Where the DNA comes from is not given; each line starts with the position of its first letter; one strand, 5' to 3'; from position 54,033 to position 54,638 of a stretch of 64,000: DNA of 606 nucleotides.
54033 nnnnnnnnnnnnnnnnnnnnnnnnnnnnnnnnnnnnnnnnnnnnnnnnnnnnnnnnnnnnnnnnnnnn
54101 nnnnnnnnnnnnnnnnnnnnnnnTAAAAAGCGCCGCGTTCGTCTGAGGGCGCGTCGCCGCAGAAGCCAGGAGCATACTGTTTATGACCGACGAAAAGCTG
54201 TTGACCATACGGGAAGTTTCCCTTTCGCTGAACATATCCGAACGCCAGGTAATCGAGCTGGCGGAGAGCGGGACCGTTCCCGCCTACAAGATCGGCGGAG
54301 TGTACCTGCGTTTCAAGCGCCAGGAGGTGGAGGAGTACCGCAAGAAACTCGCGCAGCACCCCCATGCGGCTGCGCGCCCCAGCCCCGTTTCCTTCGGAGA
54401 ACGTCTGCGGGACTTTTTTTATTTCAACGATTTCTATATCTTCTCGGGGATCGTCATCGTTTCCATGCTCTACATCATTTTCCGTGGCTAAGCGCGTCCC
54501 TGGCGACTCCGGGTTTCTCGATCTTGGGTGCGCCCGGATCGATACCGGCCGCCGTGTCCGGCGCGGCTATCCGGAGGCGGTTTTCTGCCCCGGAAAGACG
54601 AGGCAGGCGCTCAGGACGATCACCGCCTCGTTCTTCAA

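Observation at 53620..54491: Bactofilin-HTH fusion followed by a membrane-anchored HTH protein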

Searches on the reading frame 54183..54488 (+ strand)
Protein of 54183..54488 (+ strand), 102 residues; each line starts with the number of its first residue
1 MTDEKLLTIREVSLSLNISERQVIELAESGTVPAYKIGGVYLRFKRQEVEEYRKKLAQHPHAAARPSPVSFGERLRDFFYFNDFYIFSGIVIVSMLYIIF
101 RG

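Call 3: search_protein_families(library=pfam, proteins=[window:54183-54488:+], max_evalue=1)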
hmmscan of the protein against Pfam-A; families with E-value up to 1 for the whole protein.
window:54183-54488:+ (102 aa): 2 families
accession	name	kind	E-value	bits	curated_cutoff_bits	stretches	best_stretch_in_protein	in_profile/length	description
PF12728.13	HTH_17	-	1.2e-09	38.7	27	1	6-55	1-49/51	Helix-turn-helix domain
PF13591.12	MerR_2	-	0.035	14.3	29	1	7-54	1-47/84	MerR HTH family regulatory protein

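Call 4: search_protein_families(library=ncbifam, proteins=[window:54183-54488:+], max_evalue=1)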
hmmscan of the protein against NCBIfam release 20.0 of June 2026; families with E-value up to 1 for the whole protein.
window:54183-54488:+ (102 aa): 3 families
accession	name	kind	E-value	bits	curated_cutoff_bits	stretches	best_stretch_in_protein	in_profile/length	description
TIGR01764.1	excise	domain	4.5e-09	36.5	28.8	1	6-54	1-48/49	excisionase family DNA-binding protein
NF047737.1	antiphage_MADS1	equivalog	3.4e-08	33.6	80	1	4-51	1-47/49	methylation-associated defense system helix-turn-helix domain-containing protein MAD1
NF033787.1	HTH_BldC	subfamily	0.017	15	77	1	5-51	1-47/49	BldC family transcriptional regulator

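Call 19: find_homologous_proteins(query=window:54183-54488:+)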
Query window:54183-54488:+ (102 aa): 932 proteins with E <= 0.001 among 932 candidates; the best 120 are listed.
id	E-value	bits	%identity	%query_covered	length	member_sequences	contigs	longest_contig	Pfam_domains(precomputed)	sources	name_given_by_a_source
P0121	1.7e-59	216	100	100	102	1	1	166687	PF12728.14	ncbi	-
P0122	5.3e-35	137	62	100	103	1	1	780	PF12728.14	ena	-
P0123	2.1e-34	135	62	100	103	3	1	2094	PF12728.14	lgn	-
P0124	6.3e-34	134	57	100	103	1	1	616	PF12728.14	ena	-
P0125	1.1e-33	133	62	100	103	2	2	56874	PF12728.14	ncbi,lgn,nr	ncbi:MAG: helix-turn-helix domain-containing protein [Candidatus Omnitrophica bacterium]|nr:helix-tu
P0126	1.3e-33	133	64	100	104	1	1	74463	PF12728.14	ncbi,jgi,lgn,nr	ncbi:MAG: helix-turn-helix domain-containing protein [Candidatus Omnitrophica bacterium]|jgi:excisio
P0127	1.7e-33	132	65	84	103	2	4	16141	PF12728.14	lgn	-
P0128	1.7e-33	132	60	100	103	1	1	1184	PF12728.14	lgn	-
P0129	4.7e-33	131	67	83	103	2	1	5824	PF12728.14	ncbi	-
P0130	5.5e-33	131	61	100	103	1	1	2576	PF12728.14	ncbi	-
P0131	9.2e-33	130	59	100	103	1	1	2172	PF12728.14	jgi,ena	-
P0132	1.2e-32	130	62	100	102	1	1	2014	PF12728.14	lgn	-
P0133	2.0e-32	129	64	83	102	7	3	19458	PF12728.14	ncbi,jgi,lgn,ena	-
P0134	2.2e-32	129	61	87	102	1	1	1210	PF12728.14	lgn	-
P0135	2.4e-32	129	59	100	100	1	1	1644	PF12728.14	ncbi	-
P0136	2.9e-32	128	62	100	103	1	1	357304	PF12728.14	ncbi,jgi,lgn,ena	ncbi:MAG: helix-turn-helix domain-containing protein [Candidatus Omnitrophota bacterium]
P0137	4.3e-32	128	62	87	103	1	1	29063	PF12728.14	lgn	-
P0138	5.2e-32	128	57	87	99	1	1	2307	PF12728.14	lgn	-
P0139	5.9e-32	127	59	100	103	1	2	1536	PF12728.14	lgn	-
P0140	6.3e-32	127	66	83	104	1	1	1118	PF12728.14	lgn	-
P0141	6.8e-32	127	60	100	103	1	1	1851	PF12728.14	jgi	jgi:excisionase family DNA binding protein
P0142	7.5e-32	127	61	100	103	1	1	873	PF12728.14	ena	-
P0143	8.2e-32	127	60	83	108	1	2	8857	PF12728.14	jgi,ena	-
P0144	9.7e-32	127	59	99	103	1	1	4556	PF12728.14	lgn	-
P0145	1.1e-31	127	67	86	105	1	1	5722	PF12728.14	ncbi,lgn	-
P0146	1.2e-31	127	61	100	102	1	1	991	PF12728.14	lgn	-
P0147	1.2e-31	126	61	83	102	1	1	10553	PF12728.14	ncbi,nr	ncbi:MAG: helix-turn-helix domain-containing protein [Candidatus Omnitrophica bacterium]|nr:helix-tu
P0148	1.3e-31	126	61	83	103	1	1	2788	PF12728.14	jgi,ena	-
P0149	1.3e-31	126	61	100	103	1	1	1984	PF12728.14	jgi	jgi:excisionase family DNA binding protein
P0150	1.4e-31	126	60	83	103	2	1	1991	PF12728.14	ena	-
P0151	1.6e-31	126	62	100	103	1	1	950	PF12728.14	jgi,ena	-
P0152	1.6e-31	126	54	100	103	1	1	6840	PF12728.14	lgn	-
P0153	1.7e-31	126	62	83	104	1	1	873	PF12728.14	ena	-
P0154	1.7e-31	126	63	98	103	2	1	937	PF12728.14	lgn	-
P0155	1.7e-31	126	60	100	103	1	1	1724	PF12728.14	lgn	-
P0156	1.8e-31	126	60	100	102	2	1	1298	PF12728.14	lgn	-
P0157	1.9e-31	126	60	100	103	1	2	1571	PF12728.14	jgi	jgi:excisionase family DNA binding protein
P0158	2.1e-31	126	64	83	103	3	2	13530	PF12728.14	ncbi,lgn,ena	-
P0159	2.3e-31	126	61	100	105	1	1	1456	PF12728.14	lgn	-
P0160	2.4e-31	126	57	100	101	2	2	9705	PF12728.14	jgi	-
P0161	2.5e-31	125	63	96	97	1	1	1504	PF12728.14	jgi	jgi:excisionase family DNA binding protein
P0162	2.6e-31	125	61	100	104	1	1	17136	PF12728.14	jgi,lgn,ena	-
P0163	2.6e-31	125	63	100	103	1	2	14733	PF12728.14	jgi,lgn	-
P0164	2.8e-31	125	62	83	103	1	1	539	PF12728.14,PF13591.13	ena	-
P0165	3.0e-31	125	59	100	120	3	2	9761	PF12728.14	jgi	jgi:excisionase family DNA binding protein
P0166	3.4e-31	125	59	100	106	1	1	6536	PF12728.14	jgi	-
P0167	4.0e-31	125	58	83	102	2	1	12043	PF12728.14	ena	-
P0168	4.1e-31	125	62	100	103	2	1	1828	PF12728.14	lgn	-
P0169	4.1e-31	125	61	100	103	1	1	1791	PF12728.14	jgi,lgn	jgi:excisionase family DNA binding protein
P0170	4.3e-31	125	62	83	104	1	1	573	PF12728.14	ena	-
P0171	4.4e-31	125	68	58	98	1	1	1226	PF12728.14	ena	-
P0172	4.7e-31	125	55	100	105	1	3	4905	PF12728.14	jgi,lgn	-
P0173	4.7e-31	125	64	83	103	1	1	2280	PF12728.14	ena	-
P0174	4.9e-31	125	57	100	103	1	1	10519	PF12728.14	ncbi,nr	ncbi:MAG: helix-turn-helix domain-containing protein [Candidatus Omnitrophica bacterium]|nr:helix-tu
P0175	6.0e-31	124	60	100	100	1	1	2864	PF12728.14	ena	-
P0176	6.1e-31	124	60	100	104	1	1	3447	PF12728.14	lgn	-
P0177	7.3e-31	124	58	100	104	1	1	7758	PF12728.14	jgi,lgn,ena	jgi:excisionase family DNA binding protein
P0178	8.0e-31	124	58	100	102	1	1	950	PF12728.14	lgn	-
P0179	8.1e-31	124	60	99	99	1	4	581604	PF12728.14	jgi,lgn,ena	-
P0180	8.5e-31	124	58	100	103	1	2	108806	PF12728.14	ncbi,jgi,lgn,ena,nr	ncbi:MAG TPA: helix-turn-helix domain-containing protein [Patescibacteria group bacterium]|nr:helix-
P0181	9.0e-31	124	58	100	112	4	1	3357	PF12728.14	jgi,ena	-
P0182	9.1e-31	124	58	100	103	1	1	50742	PF12728.14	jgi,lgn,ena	-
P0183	1.2e-30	123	60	100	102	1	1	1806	PF12728.14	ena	-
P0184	1.2e-30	123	60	100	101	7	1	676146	PF12728.14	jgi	-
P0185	1.2e-30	123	55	100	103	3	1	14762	PF12728.14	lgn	-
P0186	1.2e-30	123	60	83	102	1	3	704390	PF12728.14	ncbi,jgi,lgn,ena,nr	ncbi:MAG: helix-turn-helix domain-containing protein [Candidatus Omnitrophica bacterium]|nr:helix-tu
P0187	1.2e-30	123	59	100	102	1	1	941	PF12728.14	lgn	-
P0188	1.3e-30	123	63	100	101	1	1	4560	PF12728.14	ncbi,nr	ncbi:MAG: helix-turn-helix domain-containing protein [Candidatus Omnitrophica bacterium]|nr:helix-tu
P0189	1.3e-30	123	60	83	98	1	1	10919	PF12728.14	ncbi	-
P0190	1.5e-30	123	56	100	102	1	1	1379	PF12728.14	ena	-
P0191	1.5e-30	123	61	100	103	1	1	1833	PF12728.14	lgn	-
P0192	1.8e-30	123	56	86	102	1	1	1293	PF12728.14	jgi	jgi:excisionase family DNA binding protein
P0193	1.9e-30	123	58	100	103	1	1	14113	PF12728.14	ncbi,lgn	-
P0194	2.0e-30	123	56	100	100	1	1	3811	PF12728.14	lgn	-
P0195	2.0e-30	123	60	87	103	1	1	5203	PF12728.14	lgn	-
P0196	2.1e-30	122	54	99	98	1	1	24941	PF12728.14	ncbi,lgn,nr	ncbi:MAG: helix-turn-helix domain-containing protein [Candidatus Omnitrophica bacterium]|nr:helix-tu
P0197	2.1e-30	122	58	100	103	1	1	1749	PF12728.14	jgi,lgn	-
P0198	2.2e-30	122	60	83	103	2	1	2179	PF12728.14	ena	-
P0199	2.3e-30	122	53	100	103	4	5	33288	PF12728.14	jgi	-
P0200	2.4e-30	122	59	99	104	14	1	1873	PF12728.14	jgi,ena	jgi:excisionase family DNA binding protein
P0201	2.4e-30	122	58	100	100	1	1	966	PF12728.14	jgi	jgi:excisionase family DNA binding protein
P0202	2.5e-30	122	53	100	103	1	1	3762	PF12728.14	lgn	-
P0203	2.6e-30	122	52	100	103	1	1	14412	PF12728.14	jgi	jgi:excisionase family DNA binding protein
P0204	2.7e-30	122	65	83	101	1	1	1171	PF12728.14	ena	-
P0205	2.8e-30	122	58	100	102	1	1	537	PF12728.14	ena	-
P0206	2.8e-30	122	52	100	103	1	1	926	PF12728.14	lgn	-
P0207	2.9e-30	122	65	83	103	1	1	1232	PF12728.14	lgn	-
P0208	2.9e-30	122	60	100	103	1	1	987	PF12728.14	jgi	jgi:excisionase family DNA binding protein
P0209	3.1e-30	122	59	100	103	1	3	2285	PF12728.14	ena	-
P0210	3.1e-30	122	56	100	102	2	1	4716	PF12728.14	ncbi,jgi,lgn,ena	ncbi:MAG: helix-turn-helix domain-containing protein [Candidatus Omnitrophota bacterium]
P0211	3.1e-30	122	60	100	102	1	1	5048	PF12728.14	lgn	-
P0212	3.1e-30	122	58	100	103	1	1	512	PF12728.14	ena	-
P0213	3.2e-30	122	60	100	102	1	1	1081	PF12728.14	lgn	-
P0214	3.3e-30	122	56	100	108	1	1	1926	PF12728.14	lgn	-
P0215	3.3e-30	122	61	81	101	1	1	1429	PF12728.14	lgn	-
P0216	3.4e-30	122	59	84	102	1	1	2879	PF12728.14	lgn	-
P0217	3.7e-30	122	62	100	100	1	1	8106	PF12728.14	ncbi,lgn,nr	ncbi:MAG: helix-turn-helix domain-containing protein [Candidatus Omnitrophica bacterium]|nr:helix-tu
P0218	3.7e-30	122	63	83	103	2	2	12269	PF12728.14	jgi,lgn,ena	-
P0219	3.9e-30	122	60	100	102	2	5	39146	PF12728.14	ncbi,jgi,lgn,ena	-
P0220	3.9e-30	122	56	87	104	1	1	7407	PF12728.14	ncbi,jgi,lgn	ncbi:MAG: helix-turn-helix domain-containing protein [Candidatus Omnitrophota bacterium]|jgi:excisio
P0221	3.9e-30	122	53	100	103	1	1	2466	PF12728.14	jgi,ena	-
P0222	4.1e-30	122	58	100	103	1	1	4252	PF12728.14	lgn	-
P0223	4.2e-30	122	58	100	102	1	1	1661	PF12728.14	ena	-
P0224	4.3e-30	121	56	98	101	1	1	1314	PF12728.14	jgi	jgi:excisionase family DNA binding protein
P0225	4.3e-30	121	59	100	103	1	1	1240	PF12728.14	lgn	-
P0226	4.8e-30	121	58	100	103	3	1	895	PF12728.14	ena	-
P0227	4.8e-30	121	55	100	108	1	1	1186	PF12728.14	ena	-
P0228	5.0e-30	121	60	100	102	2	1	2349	PF12728.14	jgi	-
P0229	5.1e-30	121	62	80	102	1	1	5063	PF12728.14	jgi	jgi:excisionase family DNA binding protein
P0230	5.3e-30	121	60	83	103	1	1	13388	PF12728.14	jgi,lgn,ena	-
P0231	5.3e-30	121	57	97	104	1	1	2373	PF12728.14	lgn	-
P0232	5.4e-30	121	60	94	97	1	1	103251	PF12728.14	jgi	jgi:excisionase family DNA binding protein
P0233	5.5e-30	121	56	100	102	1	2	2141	PF12728.14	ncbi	-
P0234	5.8e-30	121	54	99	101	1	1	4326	PF12728.14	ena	-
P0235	5.9e-30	121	62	100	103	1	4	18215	PF12728.14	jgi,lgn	-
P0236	6.0e-30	121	59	100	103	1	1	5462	PF12728.14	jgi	-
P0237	6.1e-30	121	62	83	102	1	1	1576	PF12728.14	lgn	-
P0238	6.4e-30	121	58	100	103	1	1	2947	PF12728.14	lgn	-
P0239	6.6e-30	121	57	100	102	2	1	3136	PF12728.14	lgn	-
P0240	6.6e-30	121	51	100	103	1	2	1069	PF12728.14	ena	-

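Call 30: search_solved_structures(query=window:54183-54488:+, max_evalue=1, show_alignments=3)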
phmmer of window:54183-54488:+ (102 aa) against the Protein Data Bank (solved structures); distinct sequences matched with E-value up to 1: 5.
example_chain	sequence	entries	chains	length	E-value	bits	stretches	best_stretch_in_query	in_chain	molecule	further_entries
4pqo_A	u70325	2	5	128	0.27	14.8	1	41-63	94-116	Sorting nexin-14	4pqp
4bgj_A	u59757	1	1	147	0.3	14.6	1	40-63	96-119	SORTING NEXIN-14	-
1mc8_A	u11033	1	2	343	0.31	14.5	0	22-54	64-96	Flap Endonuclease-1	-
6cz6_A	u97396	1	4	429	0.79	13.2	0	42-87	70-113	HTH-type transcriptional regulator PrpR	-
6cyy_A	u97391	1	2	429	0.79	13.2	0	42-87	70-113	HTH-type transcriptional regulator PrpR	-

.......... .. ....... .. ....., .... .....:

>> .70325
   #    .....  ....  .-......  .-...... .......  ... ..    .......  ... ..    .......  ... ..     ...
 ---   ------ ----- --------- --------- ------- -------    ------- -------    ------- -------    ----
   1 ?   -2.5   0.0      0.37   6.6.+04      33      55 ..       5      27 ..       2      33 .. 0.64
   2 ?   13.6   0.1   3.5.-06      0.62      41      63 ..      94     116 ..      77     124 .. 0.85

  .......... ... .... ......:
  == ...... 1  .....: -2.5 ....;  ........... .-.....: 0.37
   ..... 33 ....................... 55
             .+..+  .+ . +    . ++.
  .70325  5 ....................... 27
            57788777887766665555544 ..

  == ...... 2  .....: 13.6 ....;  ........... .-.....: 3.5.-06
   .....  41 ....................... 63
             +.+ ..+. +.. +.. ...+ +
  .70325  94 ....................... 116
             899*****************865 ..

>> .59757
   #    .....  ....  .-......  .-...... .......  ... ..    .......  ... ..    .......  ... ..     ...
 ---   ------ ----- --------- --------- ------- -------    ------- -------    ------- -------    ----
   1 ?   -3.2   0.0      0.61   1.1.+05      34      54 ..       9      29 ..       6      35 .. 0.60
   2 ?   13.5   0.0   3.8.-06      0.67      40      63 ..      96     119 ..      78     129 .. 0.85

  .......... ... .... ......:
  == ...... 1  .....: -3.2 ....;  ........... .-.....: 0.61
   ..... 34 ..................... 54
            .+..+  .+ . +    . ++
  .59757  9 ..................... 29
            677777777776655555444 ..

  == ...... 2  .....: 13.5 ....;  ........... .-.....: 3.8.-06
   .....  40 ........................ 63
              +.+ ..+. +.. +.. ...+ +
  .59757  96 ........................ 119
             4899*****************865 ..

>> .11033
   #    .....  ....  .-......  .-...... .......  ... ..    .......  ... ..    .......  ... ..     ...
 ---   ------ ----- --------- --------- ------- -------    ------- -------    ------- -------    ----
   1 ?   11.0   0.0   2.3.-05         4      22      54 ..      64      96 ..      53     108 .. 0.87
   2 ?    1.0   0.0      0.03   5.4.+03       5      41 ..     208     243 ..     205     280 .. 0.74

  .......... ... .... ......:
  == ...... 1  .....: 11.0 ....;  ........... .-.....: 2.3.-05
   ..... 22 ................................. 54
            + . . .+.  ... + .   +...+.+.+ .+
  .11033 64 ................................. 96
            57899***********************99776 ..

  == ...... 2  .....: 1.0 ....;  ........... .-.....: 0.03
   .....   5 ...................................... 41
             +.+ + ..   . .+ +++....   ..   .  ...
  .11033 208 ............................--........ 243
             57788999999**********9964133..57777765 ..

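Call 75: predict_structure(alignment_id=A5)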
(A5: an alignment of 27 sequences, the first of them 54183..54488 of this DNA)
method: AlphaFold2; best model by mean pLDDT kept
length: 102 residues; sequences in the alignment: 27
mean_pLDDT: 81.7   pTM: 0.61
mean pLDDT of the five models: 81.7, 79.7, 75.7, 73.3, 69.7
residues with pLDDT >= 90: 21; 70-90: 65; 50-70: 12; < 50: 4
segments of 3 or more residues with pLDDT < 50: 1-3
pLDDT, mean of each block of 10 residues (from residue 1): 71 86 86 84 87 75 58 83 91 96 83
secondary structure, 60 per line:
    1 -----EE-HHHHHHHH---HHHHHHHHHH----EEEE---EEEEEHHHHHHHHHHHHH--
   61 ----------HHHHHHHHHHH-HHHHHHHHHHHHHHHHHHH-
elements in order: H9-16 H20-29 E34-37 E41-45 H46-58 H71-81 H83-101

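Call 83: fold_search(model_id=the predicted structure, library=pdb)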
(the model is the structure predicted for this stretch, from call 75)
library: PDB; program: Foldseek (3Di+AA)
matches with E <= 10: 493; with E <= 0.001: 0
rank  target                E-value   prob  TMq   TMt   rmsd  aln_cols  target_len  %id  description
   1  6ama_B                1.5e-02  1.00  0.45  0.79   2.1        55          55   25  Structure of S. coelicolor/S. venezuelae BldC-smeA-ssfA complex to 3.09 Angstrom (released 2018-03-28)
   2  6ama_P                1.9e-02  1.00  0.45  0.79   2.3        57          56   24  Structure of S. coelicolor/S. venezuelae BldC-smeA-ssfA complex to 3.09 Angstrom (released 2018-03-28)
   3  6ama_H                2.4e-02  1.00  0.44  0.79   1.0        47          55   28  Structure of S. coelicolor/S. venezuelae BldC-smeA-ssfA complex to 3.09 Angstrom (released 2018-03-28)
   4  6ama_Y                2.4e-02  1.00  0.46  0.79   1.5        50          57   26  Structure of S. coelicolor/S. venezuelae BldC-smeA-ssfA complex to 3.09 Angstrom (released 2018-03-28)
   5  5i44_A                3.0e-02  1.00  0.48  0.69   2.7        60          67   17  Structure of RacA-DNA complex; P21 form (released 2016-05-04)
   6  5i44_B                3.0e-02  1.00  0.45  0.64   2.7        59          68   19  Structure of RacA-DNA complex; P21 form (released 2016-05-04)
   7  3ucs_A                3.0e-02  0.99  0.52  0.53  13.3       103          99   14  Crystal structure of the complex between CBPA J-domain and CBPM (released 2013-07-03)
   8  5d8c_B                3.0e-02  0.99  0.49  0.41  14.0       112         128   12  Crystal structure of HiNmlR, a MerR family regulator lacking the sensor domain, bound to promoter DNA (released 2016-06-29)
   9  6ama_A                3.2e-02  1.00  0.44  0.80   1.1        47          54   28  Structure of S. coelicolor/S. venezuelae BldC-smeA-ssfA complex to 3.09 Angstrom (released 2018-03-28)
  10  5i44_K                3.2e-02  1.00  0.49  0.70   3.8        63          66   16  Structure of RacA-DNA complex; P21 form (released 2016-05-04)
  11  5d90_C                3.2e-02  0.97  0.45  0.37  13.6       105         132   12  Crystal structure of HiNmlR, a MerR family regulator lacking the sensor domain, bound to promoter DNA (released 2016-06-29)
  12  4j2n_A                3.5e-02  1.00  0.44  0.80   1.0        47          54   23  Crystal Structure of mycobacteriophage Pukovnik Xis (released 2013-10-23)
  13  4j2n_C                3.5e-02  1.00  0.44  0.77   1.0        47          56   23  Crystal Structure of mycobacteriophage Pukovnik Xis (released 2013-10-23)
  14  6amk_A                3.7e-02  1.00  0.44  0.84   1.0        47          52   26  Structure of Streptomyces venezuelae BldC-whiI opt complex (released 2018-03-28)
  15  5i44_G                3.7e-02  1.00  0.48  0.68   4.4        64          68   16  Structure of RacA-DNA complex; P21 form (released 2016-05-04)
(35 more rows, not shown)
